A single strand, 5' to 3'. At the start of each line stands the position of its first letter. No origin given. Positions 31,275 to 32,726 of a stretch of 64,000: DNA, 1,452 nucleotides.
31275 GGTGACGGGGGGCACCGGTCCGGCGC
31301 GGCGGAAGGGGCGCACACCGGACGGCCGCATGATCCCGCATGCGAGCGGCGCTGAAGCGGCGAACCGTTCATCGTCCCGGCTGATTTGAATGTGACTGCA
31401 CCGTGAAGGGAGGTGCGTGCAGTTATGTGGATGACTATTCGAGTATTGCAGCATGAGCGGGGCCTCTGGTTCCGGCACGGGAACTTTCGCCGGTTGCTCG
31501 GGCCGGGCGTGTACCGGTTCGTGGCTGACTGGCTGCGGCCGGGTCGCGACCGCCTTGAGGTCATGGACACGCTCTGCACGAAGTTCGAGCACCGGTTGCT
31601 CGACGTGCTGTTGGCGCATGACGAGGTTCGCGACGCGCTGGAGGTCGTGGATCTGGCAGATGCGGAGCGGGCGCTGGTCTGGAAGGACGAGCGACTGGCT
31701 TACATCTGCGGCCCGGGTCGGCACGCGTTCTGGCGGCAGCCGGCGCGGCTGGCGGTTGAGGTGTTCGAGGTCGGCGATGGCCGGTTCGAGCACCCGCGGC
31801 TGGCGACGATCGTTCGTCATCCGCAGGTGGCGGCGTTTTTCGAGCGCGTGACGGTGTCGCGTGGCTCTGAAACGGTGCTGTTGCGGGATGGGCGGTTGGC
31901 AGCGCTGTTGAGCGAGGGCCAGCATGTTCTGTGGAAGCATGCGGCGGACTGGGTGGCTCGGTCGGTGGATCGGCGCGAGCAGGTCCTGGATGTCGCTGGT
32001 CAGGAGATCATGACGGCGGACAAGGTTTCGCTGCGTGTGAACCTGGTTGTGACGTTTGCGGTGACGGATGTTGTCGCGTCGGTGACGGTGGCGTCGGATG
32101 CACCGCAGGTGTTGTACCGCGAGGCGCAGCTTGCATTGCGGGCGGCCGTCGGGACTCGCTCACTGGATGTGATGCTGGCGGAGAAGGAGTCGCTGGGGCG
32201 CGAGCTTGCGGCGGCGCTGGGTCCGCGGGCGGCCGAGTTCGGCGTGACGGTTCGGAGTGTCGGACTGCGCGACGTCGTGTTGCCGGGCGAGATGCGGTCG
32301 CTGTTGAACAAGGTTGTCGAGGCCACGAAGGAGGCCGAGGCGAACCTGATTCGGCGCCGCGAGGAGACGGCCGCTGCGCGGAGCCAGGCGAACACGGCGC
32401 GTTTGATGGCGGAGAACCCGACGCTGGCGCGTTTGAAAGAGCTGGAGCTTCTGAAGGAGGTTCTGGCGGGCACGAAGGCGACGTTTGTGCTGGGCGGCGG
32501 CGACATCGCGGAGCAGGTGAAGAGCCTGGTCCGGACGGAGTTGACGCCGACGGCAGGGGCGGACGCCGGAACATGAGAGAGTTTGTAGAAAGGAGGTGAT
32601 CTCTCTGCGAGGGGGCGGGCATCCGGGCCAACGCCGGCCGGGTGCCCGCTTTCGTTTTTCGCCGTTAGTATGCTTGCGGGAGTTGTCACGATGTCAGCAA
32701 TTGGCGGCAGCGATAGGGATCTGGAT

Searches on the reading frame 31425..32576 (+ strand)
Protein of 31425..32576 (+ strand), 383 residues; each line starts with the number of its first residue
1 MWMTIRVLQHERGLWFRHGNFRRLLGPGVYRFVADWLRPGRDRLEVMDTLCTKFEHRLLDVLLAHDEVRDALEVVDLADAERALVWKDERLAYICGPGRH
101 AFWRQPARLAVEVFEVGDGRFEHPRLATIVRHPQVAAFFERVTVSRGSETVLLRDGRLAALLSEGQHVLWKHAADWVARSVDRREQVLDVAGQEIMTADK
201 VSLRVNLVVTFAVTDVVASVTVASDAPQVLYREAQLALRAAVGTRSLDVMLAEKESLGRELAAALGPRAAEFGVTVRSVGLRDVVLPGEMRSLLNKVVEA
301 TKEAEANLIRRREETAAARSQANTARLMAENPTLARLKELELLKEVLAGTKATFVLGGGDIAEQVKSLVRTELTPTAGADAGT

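Call 30: find_encoding_contigs(protein=window:31425-32576:+, flank=10000, max_places=6)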
Protein window:31425-32576:+ (383 aa): 1 contig read that carries it; 1 place shown.
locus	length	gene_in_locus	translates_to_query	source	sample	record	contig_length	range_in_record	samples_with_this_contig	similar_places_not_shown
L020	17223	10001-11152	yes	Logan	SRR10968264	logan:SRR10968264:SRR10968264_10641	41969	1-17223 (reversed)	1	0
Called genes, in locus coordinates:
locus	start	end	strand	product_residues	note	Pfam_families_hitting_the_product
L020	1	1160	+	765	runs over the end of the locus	PF13646:HEAT_2 (weak)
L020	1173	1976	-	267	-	PF12773:DZR (faint)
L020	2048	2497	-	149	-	PF02082:Rrf2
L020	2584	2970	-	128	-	PF00903:Glyoxalase, PF18029:Glyoxalase_6 (weak)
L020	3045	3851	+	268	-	PF00132:Hexapep, PF25084:LbH_EIF2B (weak), PF25087:GMPPB_C, PF13720:Acetyltransf_11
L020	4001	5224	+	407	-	PF10011:DUF2254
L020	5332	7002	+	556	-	PF00916:Sulfate_transp, PF01740:STAS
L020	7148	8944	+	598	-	PF13229:Beta_helix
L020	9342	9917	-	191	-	-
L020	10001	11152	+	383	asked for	PF01145:Band_7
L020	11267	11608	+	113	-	-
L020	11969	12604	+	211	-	PF25182:NonGDSL (weak), PF00657:Lipase_GDSL, PF04311:DUF459 (weak), PF13472:Lipase_GDSL_2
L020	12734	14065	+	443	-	PF12768:Rax2 (faint), PF19565:DUF6087 (faint), PF07679:I-set (weak), PF13927:Ig_3 (weak)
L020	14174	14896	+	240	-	PF08713:DNA_alkylation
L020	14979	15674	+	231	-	-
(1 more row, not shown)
